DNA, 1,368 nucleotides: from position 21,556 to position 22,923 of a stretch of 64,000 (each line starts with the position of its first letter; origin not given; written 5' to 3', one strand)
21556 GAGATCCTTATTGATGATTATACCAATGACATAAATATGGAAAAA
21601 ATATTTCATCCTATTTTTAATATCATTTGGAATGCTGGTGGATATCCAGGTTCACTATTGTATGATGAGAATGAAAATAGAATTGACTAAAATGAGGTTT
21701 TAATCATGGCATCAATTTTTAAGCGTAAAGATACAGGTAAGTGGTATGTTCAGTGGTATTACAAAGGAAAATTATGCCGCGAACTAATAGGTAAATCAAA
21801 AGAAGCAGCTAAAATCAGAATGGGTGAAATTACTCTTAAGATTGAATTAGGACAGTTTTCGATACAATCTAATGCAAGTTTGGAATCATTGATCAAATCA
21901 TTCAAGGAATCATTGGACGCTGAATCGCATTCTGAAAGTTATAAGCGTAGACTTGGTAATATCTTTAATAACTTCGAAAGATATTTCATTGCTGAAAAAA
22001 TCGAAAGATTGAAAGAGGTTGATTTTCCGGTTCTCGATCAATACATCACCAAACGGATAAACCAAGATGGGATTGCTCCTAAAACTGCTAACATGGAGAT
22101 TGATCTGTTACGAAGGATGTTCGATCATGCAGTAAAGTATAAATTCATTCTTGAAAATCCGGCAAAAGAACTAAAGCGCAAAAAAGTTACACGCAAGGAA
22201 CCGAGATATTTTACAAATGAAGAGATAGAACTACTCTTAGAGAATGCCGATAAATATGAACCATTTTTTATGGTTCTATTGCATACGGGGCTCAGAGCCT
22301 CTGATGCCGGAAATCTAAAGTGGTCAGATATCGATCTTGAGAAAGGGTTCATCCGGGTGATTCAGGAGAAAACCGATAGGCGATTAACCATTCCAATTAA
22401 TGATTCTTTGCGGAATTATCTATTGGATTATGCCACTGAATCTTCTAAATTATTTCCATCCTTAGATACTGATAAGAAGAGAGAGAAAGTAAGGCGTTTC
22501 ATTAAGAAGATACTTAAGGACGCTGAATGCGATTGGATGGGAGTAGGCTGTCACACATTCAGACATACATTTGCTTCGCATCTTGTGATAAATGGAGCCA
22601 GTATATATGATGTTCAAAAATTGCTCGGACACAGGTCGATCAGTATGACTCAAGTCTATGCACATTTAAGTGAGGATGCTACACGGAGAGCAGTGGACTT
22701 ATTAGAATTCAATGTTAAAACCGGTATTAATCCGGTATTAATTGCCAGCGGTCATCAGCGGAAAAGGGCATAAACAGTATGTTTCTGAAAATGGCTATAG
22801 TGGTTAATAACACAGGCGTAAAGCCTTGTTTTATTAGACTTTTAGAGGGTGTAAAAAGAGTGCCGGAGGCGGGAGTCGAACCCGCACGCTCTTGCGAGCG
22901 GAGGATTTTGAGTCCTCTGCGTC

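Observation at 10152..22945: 12.7-kb integrative, self-replicating element in tRNA-Leu(CAA) bounded by an exact 26-bp direct repeat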

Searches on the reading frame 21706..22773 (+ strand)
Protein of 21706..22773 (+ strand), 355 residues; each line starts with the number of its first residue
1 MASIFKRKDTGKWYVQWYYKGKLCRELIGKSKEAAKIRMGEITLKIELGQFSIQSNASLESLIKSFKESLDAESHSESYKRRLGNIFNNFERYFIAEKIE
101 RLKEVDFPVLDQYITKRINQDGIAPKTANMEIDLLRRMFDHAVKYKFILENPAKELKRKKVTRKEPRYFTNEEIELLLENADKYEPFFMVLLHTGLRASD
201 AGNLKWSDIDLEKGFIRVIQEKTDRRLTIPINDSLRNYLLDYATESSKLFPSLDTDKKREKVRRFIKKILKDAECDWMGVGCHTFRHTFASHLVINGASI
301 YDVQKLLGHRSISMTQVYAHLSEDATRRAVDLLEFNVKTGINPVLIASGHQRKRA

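Call 8: search_protein_families(library=pfam, proteins=[window:21706-22773:+], max_evalue=0.01)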
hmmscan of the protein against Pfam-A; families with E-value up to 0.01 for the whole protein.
window:21706-22773:+ (355 aa): 3 families
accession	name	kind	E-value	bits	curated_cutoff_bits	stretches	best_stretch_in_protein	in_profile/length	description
PF00589.27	Phage_integrase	-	8.5e-34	117.2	27.1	1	168-323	2-170/172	Phage integrase family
PF13102.12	Phage_int_SAM_5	-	0.00027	21.7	22.3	1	62-154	2-94/98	Phage integrase SAM-like domain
PF12167.14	Arm-DNA-bind_2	-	0.00038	20.8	22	1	2-53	2-57/65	Arm DNA-binding domain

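Call 10: search_protein_families(library=phrogs, proteins=[window:21706-22773:+], max_evalue=0.01)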
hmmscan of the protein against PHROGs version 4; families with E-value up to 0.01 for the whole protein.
window:21706-22773:+ (355 aa): 9 families
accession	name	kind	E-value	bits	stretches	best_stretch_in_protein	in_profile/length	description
phrog_1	-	integration and excision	4.3e-72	245.2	1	6-334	117-448/611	integrase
phrog_216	-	integration and excision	5.4e-50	171.2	1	129-336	16-239/301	integrase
phrog_7269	-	integration and excision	1.2e-16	61.4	1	258-333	9-81/89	integrase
phrog_7685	-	integration and excision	5.7e-12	46.7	1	211-334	115-236/240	integrase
phrog_7244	-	integration and excision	5.2e-08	33.5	1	125-235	136-247/263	integrase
phrog_23271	-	unknown function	4.2e-06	27.6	1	279-322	8-51/67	-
phrog_35951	-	unknown function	4.9e-06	27.9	1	281-324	22-65/97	-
phrog_5830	-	integration and excision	7.3e-05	23.1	1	129-243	66-190/318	integrase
phrog_34557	-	integration and excision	0.0017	19.1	1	277-333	122-178/183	integrase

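Call 12: find_encoding_contigs(protein=window:21706-22773:+, flank=10000, max_places=10)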
Protein window:21706-22773:+ (355 aa): no gene with exactly this product is on record in the collection.

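Call 27: find_homologous_proteins(query=window:21706-22773:+, max_evalue=1e-20)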
Query window:21706-22773:+ (355 aa): 129 proteins with E <= 1e-20 among 3976 candidates; the best 120 are listed.
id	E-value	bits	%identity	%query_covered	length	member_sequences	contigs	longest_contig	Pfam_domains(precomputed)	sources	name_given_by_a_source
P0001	1.4e-228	776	97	100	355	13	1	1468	PF00589.28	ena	-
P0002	1.7e-207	706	89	100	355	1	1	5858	PF00589.28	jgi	-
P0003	2.5e-204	696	86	100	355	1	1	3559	PF00589.28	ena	-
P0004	1.2e-201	687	86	100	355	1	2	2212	PF00589.28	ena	-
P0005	2.6e-199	679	85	100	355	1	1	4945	PF00589.28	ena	-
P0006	4.7e-190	649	86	94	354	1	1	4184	PF00589.28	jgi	-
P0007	7.3e-189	645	86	94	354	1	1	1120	PF00589.28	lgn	-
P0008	1.2e-168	579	72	100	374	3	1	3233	PF13102.13,PF00589.28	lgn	-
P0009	8.9e-168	576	71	100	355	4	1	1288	PF13102.13,PF00589.28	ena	-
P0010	6.1e-158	543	70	100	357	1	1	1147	PF00589.28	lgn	-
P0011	1.2e-155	536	68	100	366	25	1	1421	PF13102.13,PF00589.28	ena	-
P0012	1.4e-153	529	69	95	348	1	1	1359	PF00589.28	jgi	-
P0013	1.5e-150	519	65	100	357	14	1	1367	PF00589.28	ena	-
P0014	2.7e-150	518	65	100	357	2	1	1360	PF00589.28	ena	-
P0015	1.1e-149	516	67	95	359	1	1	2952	PF00589.28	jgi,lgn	-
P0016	1.4e-148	513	66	100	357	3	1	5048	PF00589.28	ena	-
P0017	5.8e-147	507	63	100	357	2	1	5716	PF00589.28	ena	-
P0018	5.2e-146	504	66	95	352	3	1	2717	PF13102.13,PF00589.28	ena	-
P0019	2.2e-144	499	64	97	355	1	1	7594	PF00589.28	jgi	-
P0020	6.8e-144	497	63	100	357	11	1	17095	PF00589.28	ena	-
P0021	9.8e-144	497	63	99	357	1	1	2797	PF13102.13,PF00589.28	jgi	-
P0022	5.3e-143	494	65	95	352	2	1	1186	PF00589.28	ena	-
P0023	5.2e-139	481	60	96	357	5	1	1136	PF00589.28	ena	-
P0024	8.6e-139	480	70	89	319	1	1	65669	PF00589.28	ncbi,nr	ncbi:site-specific integrase [Candidatus Marinimicrobia bacterium MT.SAG.4]|nr:site-specific integra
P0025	1.5e-137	476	63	97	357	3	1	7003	PF13102.13,PF00589.28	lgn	-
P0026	1.5e-136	473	59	96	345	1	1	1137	PF00589.28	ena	-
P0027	1.5e-133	463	92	64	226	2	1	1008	PF00589.28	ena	-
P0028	6.7e-105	369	62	76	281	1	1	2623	PF00589.28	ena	-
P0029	1.7e-99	351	67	63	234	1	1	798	PF00589.28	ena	-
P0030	2.3e-96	341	46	95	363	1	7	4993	PF13102.13,PF00589.28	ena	-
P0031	8.0e-94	333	44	95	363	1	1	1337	PF13102.13,PF00589.28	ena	-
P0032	6.1e-93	330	44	95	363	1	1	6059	PF13102.13,PF00589.28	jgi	-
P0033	2.2e-91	325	45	94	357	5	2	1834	PF13102.13,PF00589.28,PF24624.2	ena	-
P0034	5.6e-90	320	44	94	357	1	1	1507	PF13102.13,PF00589.28,PF24624.2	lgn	-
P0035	2.2e-89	318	44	94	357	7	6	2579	PF13102.13,PF00589.28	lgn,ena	-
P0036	3.7e-89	317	44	99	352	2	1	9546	PF13102.13,PF00589.28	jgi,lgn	-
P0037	7.2e-86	306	63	61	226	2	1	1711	PF00589.28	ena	-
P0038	7.9e-85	303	43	94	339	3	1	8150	PF00589.28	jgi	-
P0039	3.6e-84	301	56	71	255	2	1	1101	PF13102.13,PF00589.28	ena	-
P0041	3.6e-57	212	42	69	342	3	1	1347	PF13495.13,PF13102.13,PF00589.28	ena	-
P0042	1.4e-46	177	33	96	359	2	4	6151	PF13495.13,PF13102.13,PF00589.28,PF02899.24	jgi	-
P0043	5.8e-45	172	34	94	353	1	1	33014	PF13495.13,PF13102.13,PF00589.28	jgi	jgi:integrase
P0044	6.9e-45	172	34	96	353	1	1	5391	PF13495.13,PF13102.13,PF00589.28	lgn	-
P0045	8.6e-45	171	36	93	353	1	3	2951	PF13102.13,PF00589.28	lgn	-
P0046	8.7e-45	171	34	96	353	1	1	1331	PF13102.13,PF00589.28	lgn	-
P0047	7.0e-43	165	33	94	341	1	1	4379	PF13102.13,PF00589.28,PF24624.2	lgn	-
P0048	1.8e-42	164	32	94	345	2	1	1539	PF13102.13,PF00589.28,PF02899.24,PF24624.2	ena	-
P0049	2.9e-42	163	33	93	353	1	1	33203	PF13495.13,PF13102.13,PF00589.28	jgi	jgi:integrase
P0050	1.3e-41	161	32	96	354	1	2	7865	PF13102.13,PF00589.28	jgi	-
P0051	2.2e-41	160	33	94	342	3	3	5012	PF13102.13,PF00589.28,PF22823.3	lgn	-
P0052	1.8e-40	157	34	93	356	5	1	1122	PF13102.13,PF00589.28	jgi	-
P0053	2.2e-40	157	34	93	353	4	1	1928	PF13102.13,PF00589.28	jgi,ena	-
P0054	1.5e-37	148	30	94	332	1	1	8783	PF13102.13,PF00589.28,PF24624.2,PF22823.3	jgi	-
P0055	2.9e-37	147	31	94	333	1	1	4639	PF13102.13,PF00589.28,PF22823.3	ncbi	-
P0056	5.8e-37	146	30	93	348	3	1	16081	PF13102.13,PF00589.28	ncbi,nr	ncbi:MAG: tyrosine-type recombinase/integrase, partial [Candidatus Aminicenantes bacterium]|nr:tyros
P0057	3.2e-36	143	32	93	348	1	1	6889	PF14659.13,PF13102.13,PF00589.28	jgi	-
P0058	7.6e-36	142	30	98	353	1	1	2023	PF13102.13,PF00589.28,PF24624.2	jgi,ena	-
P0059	9.8e-36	142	31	96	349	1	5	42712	PF00589.28,PF24624.2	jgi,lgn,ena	-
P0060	2.3e-35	140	31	95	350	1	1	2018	PF13102.13,PF00589.28,PF24624.2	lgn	-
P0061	2.4e-35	140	31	96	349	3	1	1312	PF00589.28,PF24624.2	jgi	jgi:integrase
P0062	6.2e-35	139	32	94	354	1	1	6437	PF14659.13,PF00589.28,PF24624.2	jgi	jgi:integrase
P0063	2.6e-34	137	32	94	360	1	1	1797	PF14659.13,PF13102.13,PF00589.28,PF24624.2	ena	-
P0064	2.7e-34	137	29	95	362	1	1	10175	PF00589.28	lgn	-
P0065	5.9e-34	136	31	94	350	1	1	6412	PF13102.13,PF00589.28,PF24624.2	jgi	jgi:integrase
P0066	6.5e-34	136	38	63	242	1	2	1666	PF00589.28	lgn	-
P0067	8.5e-34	135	32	94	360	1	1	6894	PF13102.13,PF00589.28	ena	-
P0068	3.6e-33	133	30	94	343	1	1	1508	PF13102.13,PF00589.28,PF24624.2,PF22823.3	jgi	jgi:integrase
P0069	5.9e-32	129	32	73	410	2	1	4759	PF00589.28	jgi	-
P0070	1.1e-31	128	33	68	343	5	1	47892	PF13102.13,PF00589.28,PF24624.2,PF22823.3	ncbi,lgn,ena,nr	ncbi:MAG: tyrosine-type recombinase/integrase [bacterium]|nr:tyrosine-type recombinase/integrase [ba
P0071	2.9e-31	127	37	62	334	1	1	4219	PF00589.28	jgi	jgi:integrase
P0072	1.1e-30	125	27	94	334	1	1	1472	PF00589.28,PF02899.24,PF22823.3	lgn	-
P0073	1.2e-30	125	31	90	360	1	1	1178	PF00589.28,PF22823.3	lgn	-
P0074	2.3e-30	124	35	65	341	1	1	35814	PF00589.28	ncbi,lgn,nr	ncbi:MAG: site-specific integrase [Candidatus Margulisbacteria bacterium]|nr:site-specific integrase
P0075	2.5e-30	124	29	94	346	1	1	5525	PF00589.28,PF24624.2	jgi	jgi:integrase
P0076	2.7e-30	124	29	93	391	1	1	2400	PF14659.13,PF00589.28,PF24624.2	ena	-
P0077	2.8e-30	124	32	69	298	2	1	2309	PF00589.28,PF24624.2,PF22823.3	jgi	-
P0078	3.1e-30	124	28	94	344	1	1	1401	PF13102.13,PF00589.28,PF24624.2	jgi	-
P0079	4.0e-30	123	31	94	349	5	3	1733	PF13102.13,PF00589.28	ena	-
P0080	5.3e-30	123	32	66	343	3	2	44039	PF13102.13,PF00589.28,PF24624.2,PF22823.3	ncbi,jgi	-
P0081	2.1e-29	121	27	95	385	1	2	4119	PF13102.13,PF00589.28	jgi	-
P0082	3.2e-29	120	29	94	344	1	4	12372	PF14659.13,PF13102.13,PF00589.28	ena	-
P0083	7.1e-29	119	34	70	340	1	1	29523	PF13495.13,PF13102.13,PF00589.28,PF02899.24,PF24624.2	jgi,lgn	jgi:site-specific recombinase XerD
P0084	1.5e-28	118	38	55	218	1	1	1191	PF00589.28,PF22823.3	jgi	jgi:integrase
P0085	1.7e-28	118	33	85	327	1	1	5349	PF00589.28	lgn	-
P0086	2.6e-28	117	29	90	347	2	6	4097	PF00589.28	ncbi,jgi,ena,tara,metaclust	tara:strand:- start:428 stop:1471 length:1044 start_codon:yes stop_codon:yes gene_type:complete|meta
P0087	3.6e-28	117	34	62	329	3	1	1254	PF14659.13,PF13102.13,PF00589.28,PF24624.2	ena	-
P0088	6.2e-28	116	34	55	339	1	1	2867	PF13102.13,PF00589.28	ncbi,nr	ncbi:MAG: tyrosine-type recombinase/integrase [Ignavibacteriae bacterium]|nr:tyrosine-type recombina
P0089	6.4e-28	116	29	94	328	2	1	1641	PF00589.28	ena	-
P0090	5.3e-27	113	36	59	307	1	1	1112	PF13102.13,PF00589.28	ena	-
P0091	5.3e-27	113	35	59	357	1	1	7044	PF00589.28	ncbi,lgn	-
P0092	9.9e-27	112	35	57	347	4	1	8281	PF13102.13,PF00589.28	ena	-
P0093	1.6e-26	111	36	59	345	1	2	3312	PF00589.28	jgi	jgi:integrase/recombinase XerC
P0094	2.1e-26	111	28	88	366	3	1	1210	PF00589.28,PF22823.3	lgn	-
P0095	2.2e-26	111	30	92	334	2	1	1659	PF13102.13,PF00589.28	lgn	-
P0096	4.6e-26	110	33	59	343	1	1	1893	PF00589.28,PF02899.24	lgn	-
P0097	5.0e-26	110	30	91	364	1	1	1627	PF00589.28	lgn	-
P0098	1.4e-25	108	30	94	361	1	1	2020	PF00589.28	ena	-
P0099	2.3e-25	108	33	57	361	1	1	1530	PF00589.28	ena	-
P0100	5.4e-25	106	34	60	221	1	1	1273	PF00589.28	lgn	-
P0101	6.0e-25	106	27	94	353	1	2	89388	PF00589.28,PF24624.2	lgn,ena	-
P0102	1.2e-24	105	30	91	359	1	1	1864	PF13102.13,PF00589.28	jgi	jgi:integrase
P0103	1.2e-24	105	35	58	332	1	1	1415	PF14659.13,PF13102.13,PF00589.28,PF02899.24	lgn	-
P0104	1.4e-24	105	30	94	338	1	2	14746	PF00589.28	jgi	jgi:integrase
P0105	1.5e-24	105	29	74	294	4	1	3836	PF13495.13,PF00589.28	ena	-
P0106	2.2e-24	104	30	92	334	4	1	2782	PF13102.13,PF00589.28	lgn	-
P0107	3.0e-24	104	27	76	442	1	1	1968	PF13356.13,PF00589.28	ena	-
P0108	5.1e-24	103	34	62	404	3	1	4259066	PF00589.28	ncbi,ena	-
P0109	9.5e-24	102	29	92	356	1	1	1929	PF13102.13,PF00589.28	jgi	-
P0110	2.2e-23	101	40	49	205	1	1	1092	PF00589.28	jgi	jgi:integrase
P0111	2.8e-23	101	28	92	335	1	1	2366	PF00589.28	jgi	jgi:integrase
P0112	5.6e-23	100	30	79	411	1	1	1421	PF00589.28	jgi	jgi:site-specific recombinase XerD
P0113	1.2e-22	99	29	93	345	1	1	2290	PF00589.28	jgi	-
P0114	1.2e-22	99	27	87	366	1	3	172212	PF00589.28,PF22823.3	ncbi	-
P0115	1.6e-22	98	31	64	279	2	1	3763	PF13495.13,PF13102.13,PF00589.28,PF02899.24,PF24624.2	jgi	-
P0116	1.6e-22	98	31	67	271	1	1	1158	PF00589.28,PF24624.2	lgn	-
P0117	1.7e-22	98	26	90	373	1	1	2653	PF00589.28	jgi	-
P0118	2.7e-22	97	30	60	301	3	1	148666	PF13495.13,PF13102.13,PF00589.28,PF02899.24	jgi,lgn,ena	-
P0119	4.0e-22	97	25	90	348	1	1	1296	PF00589.28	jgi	jgi:site-specific recombinase XerD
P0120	6.8e-22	96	28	76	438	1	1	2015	PF14659.13,PF00589.28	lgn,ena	-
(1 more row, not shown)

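Call 28: find_related_loci(query=window:21706-22773:+, collection=viral_contigs, flank=10000)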
Query window:21706-22773:+ (355 aa) in viral_contigs; peptide patterns used: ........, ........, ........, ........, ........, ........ (x = any residue, [..] = any of these).
1 stretches matched a pattern, but none encodes a relative of the query by tblastn (E <= 1e-3).

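Call 29: find_encoding_contigs(protein=P0024, flank=10000, max_places=3)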
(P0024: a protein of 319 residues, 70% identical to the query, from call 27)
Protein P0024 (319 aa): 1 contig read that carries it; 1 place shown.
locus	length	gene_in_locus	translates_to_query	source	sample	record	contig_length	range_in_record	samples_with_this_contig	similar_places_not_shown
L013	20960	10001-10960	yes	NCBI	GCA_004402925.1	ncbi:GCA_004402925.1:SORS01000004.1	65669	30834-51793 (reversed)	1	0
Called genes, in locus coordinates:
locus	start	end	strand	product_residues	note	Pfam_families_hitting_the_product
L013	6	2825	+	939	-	PF13385:Laminin_G_3, PF18962:Por_Secre_tail (weak)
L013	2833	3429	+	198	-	PF04264:YceI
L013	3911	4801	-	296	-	-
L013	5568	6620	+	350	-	PF18962:Por_Secre_tail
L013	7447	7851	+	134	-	-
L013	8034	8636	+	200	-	-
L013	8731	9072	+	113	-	-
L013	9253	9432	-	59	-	-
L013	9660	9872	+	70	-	PF13783:DUF4177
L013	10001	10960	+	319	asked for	PF00589:Phage_integrase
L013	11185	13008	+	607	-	PF00501:AMP-binding, PF23562:AMP-binding_C_3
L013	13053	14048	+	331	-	PF00586:AIRS, PF02769:AIRS_C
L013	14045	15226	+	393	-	PF01103:Omp85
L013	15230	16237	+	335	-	PF01210:NAD_Gly3P_dh_N, PF07479:NAD_Gly3P_dh_C, PF20618:GPD_NAD_C_bact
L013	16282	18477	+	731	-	-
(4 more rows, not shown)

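Call 30: find_encoding_contigs(protein=P0020, flank=10000, max_places=3)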
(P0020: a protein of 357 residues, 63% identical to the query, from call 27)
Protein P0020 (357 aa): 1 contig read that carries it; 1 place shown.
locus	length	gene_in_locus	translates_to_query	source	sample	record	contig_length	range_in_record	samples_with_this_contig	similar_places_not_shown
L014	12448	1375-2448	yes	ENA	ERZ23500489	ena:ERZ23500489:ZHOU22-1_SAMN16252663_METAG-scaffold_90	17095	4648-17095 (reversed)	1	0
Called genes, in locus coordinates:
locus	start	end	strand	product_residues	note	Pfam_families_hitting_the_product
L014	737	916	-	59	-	-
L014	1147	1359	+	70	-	PF13783:DUF4177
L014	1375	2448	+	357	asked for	PF00589:Phage_integrase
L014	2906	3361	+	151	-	-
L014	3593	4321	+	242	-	PF01209:Ubie_methyltran, PF13489:Methyltransf_23, PF13847:Methyltransf_31, PF08241:Methyltransf_11, PF08242:Methyltransf_12, PF13649:Methyltransf_25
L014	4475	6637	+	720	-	PF08206:OB_RNB, PF17876:CSD2, PF00773:RNB, PF00575:S1 (weak)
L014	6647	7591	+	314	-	PF13489:Methyltransf_23, PF08241:Methyltransf_11, PF08242:Methyltransf_12, PF13649:Methyltransf_25 (weak), PF13847:Methyltransf_31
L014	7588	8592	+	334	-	PF16125:DUF4837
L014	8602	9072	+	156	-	PF00731:AIRC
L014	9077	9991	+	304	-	PF00294:PfkB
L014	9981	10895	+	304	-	PF04321:RmlD_sub_bind, PF01073:3Beta_HSD, PF01370:Epimerase, PF02719:Polysacc_synt_2, PF13460:NAD_binding_10 (weak), PF16363:GDP_Man_Dehyd, PF07993:NAD_binding_4 (weak)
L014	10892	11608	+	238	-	PF00535:Glycos_transf_2, PF10111:Glyco_tranf_2_2 (weak)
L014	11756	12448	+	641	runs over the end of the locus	PF00535:Glycos_transf_2, PF13641:Glyco_tranf_2_3, PF13632:Glyco_trans_2_3 (weak), PF13727:CoA_binding_3, PF02397:Bac_transf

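Call 31: find_encoding_contigs(protein=P0002, flank=10000, max_places=3)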
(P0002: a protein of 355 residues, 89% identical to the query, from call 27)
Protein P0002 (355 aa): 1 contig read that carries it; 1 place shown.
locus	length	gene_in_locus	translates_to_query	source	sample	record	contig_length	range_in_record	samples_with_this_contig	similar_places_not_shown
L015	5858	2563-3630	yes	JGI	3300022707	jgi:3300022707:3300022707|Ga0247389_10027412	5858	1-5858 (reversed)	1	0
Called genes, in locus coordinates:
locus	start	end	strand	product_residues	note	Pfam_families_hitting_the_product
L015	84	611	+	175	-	-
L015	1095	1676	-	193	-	-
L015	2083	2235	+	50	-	PF01402:RHH_1, PF12651:RHH_3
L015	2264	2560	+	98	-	-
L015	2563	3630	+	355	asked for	PF00589:Phage_integrase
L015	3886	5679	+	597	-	PF00501:AMP-binding, PF23562:AMP-binding_C_3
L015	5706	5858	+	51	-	?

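Call 37: find_related_loci(query=A2, collection=genome_contigs, flank=10000)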
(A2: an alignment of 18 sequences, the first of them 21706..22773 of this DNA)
Query A2 (355 aa) in genome_contigs; peptide patterns used: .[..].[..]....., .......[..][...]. (x = any residue, [..] = any of these).
129 stretches matched a pattern; 113 encode a relative of the query (tblastn E <= 1e-3); the best 80 are kept; 80 distinct loci.
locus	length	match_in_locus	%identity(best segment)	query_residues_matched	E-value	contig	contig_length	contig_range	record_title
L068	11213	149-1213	95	1-355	0e+0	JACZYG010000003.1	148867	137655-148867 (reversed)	MAG: Candidatus Neomarinimicrobiota bacterium isolate B25T3L8 B25T3L8_NODE9, whole genome shotgun sequence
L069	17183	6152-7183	97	12-355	0e+0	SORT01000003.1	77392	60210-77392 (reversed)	Candidatus Marinimicrobia bacterium MT.SAG.3 2547281321_3_len_77392_cov_160_034_ID_2818672_3, whole genome shotgun seque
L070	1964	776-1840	86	1-355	0e+0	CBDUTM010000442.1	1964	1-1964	MAG TPA_asm: uncultured bacterium isolate SRR22302348_concoct_20 genome assembly, contig: ERZ25073597.70281, whole genom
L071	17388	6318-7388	64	1-355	2e-152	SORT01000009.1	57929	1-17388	Candidatus Marinimicrobia bacterium MT.SAG.3 2547281327_9_len_57929_cov_84_4598_ID_2816866_9, whole genome shotgun seque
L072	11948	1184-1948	30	78-322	4e-28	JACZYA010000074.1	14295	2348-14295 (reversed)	MAG: Acidobacteria bacterium isolate B25T1B10 B25T1B10_NODE2373, whole genome shotgun sequence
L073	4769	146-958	30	97-352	6e-23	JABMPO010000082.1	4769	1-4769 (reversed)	MAG: Candidatus Neomarinimicrobiota bacterium isolate bin.522 k141_808045, whole genome shotgun sequence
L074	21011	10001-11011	27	1-331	5e-22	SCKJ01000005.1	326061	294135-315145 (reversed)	Candidatus Neomarinimicrobiota bacterium strain TS1B10-1 T1B10-1_9, whole genome shotgun sequence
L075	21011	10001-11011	26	1-331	5e-22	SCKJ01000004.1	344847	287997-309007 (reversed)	Candidatus Neomarinimicrobiota bacterium strain TS1B10-1 T1B10-1_8, whole genome shotgun sequence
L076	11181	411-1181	27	108-321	2e-17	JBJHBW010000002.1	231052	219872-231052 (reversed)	MAG: Gammaproteobacteria bacterium isolate SF2967_J5348.metabat2_refined.073_sub NODE_38_length_231052_cov_15.377439, wh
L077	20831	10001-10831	26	92-325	3e-17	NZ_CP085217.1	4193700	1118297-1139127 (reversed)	Marinobacter sp. strain QJJ-212 chromosome, complete genome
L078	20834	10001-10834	30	94-355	5e-16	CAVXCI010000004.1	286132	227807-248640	MAG: uncultured Acidobacteriota bacterium isolate MFD03399.bin.2.96 genome assembly, contig: contig_6957, whole genome s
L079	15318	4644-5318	29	145-321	4e-16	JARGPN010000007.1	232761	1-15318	MAG: Alcanivoracaceae bacterium isolate bin_ti_oxhcr1.009 k141_11116, whole genome shotgun sequence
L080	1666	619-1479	26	78-321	4e-16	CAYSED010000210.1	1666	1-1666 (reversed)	MAG TPA_asm: uncultured Hyphomonadaceae bacterium isolate SRP092902_co1_37 genome assembly, contig: NODE_208559_length_1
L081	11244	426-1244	27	92-321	1e-15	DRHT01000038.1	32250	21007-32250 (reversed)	MAG TPA_asm: Halopseudomonas sabulinigri isolate HyVt-376 HyVt-376_k145_650152, whole genome shotgun sequence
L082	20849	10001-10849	26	127-354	2e-15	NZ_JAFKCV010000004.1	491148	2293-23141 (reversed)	Bowmanella dokdonensis strain JCM 30855 4, whole genome shotgun sequence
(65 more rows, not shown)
